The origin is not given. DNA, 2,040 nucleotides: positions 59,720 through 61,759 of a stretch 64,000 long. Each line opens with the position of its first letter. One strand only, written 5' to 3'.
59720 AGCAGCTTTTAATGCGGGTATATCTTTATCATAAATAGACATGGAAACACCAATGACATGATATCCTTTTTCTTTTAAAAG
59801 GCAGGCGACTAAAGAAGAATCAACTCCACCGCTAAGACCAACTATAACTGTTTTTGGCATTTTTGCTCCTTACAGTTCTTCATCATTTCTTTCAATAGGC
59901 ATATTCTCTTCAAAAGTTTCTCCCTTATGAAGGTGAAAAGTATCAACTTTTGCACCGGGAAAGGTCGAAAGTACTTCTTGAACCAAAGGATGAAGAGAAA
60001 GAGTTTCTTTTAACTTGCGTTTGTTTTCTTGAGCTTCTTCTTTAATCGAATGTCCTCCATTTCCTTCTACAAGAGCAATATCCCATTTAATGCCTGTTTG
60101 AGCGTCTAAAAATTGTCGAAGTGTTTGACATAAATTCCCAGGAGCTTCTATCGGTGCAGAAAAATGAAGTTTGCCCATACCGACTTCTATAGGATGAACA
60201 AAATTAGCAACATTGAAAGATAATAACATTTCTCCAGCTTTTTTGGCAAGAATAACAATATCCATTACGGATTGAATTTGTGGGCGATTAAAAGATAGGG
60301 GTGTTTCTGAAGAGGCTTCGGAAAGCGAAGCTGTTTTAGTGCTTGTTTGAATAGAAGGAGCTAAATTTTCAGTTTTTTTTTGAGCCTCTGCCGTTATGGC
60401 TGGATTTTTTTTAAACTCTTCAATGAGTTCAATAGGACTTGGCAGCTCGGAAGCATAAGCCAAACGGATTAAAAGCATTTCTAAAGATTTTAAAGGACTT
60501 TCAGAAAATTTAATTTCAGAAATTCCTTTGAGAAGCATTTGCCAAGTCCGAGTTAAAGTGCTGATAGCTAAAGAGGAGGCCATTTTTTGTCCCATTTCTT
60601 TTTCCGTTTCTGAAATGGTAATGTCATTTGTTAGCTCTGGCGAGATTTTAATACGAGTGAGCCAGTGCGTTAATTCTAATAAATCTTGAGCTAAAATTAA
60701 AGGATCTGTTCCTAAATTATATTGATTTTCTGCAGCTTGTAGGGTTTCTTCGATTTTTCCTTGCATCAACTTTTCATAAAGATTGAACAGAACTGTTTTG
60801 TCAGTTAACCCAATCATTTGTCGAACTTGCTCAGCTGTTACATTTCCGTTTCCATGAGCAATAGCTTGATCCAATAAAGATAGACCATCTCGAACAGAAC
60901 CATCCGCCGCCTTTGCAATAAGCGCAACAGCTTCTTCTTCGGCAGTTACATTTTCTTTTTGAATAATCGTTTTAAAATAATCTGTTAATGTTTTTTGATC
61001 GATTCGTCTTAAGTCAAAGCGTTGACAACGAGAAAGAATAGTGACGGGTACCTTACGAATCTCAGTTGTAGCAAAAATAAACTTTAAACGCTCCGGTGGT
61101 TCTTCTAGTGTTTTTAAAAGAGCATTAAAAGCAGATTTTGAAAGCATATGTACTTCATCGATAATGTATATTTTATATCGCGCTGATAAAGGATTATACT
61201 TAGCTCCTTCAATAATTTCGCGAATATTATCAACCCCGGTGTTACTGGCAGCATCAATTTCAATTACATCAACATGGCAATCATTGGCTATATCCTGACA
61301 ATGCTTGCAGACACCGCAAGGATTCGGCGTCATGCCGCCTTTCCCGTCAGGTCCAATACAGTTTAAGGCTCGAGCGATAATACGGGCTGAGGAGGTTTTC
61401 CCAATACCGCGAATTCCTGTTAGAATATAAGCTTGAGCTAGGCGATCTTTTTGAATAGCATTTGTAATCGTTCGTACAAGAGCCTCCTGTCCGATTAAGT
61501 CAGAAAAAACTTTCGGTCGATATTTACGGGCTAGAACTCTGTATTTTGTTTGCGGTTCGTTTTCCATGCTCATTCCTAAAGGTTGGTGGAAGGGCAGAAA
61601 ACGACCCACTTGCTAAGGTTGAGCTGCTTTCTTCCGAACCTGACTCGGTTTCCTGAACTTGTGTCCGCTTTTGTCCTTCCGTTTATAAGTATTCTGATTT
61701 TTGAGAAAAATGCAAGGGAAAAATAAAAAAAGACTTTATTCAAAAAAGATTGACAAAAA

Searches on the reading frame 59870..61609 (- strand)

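Call 65: search_protein_families(library=ncbifam, proteins=[window:59870-61609:-], max_evalue=1e-10)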
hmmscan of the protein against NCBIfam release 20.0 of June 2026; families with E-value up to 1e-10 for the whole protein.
window:59870-61609:- (579 aa): 70 families (the best 25 are shown)
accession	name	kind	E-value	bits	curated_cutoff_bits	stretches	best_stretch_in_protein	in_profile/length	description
NF006585.0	PRK09111.1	equivalog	8.6e-230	764.5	604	1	13-570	17-600/616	DNA polymerase III subunit gamma/tau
TIGR02397.1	dnaX_nterm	equivalog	1.2e-133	445.8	250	1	23-383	1-354/355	DNA polymerase III subunit gamma/tau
NF004046.1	PRK05563.1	equivalog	3.5e-133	445.5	400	1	23-432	2-398/567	DNA polymerase III subunit gamma/tau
NF005942.0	PRK07994.1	equivalog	2.8e-132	442.9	613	1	23-445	3-418/655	DNA polymerase III subunit gamma/tau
NF011525.0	PRK14964.1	equivalog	2.1e-131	439.1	554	1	26-555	3-484/493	DNA polymerase III subunits gamma and tau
NF011526.0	PRK14965.1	equivalog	6.9e-131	437.9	670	1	22-444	2-422/578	DNA polymerase III subunits gamma and tau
NF011510.0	PRK14948.1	equivalog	5.8e-123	411.9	593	1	21-436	3-417/640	DNA polymerase III subunit gamma/tau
NF005171.0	PRK06645.1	equivalog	1.6e-121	406.3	614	1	18-525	5-479/509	DNA polymerase III subunits gamma and tau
NF011512.0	PRK14950.1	equivalog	1e-113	381.5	593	1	24-427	4-400/585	DNA polymerase III subunits gamma and tau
NF008975.0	PRK12323.1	equivalog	1.3e-111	374.6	875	1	23-412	3-390/709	DNA polymerase III subunit gamma/tau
NF011511.0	PRK14949.1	equivalog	2.5e-110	370.4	1016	1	23-392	3-364/984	DNA polymerase III subunits gamma and tau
NF006429.0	PRK08691.1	equivalog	4.8e-110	369.2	969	1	22-433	2-411/709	DNA polymerase III subunits gamma and tau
NF005173.0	PRK06647.1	equivalog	1.3e-108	364.3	623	1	22-449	2-422/568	DNA polymerase III subunits gamma and tau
NF011514.0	PRK14953.1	equivalog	6e-108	361.8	536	1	22-415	2-382/488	DNA polymerase III subunits gamma and tau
NF004962.0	PRK06305.1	equivalog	9.4e-108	361.3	559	1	21-439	2-404/465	DNA polymerase III subunits gamma and tau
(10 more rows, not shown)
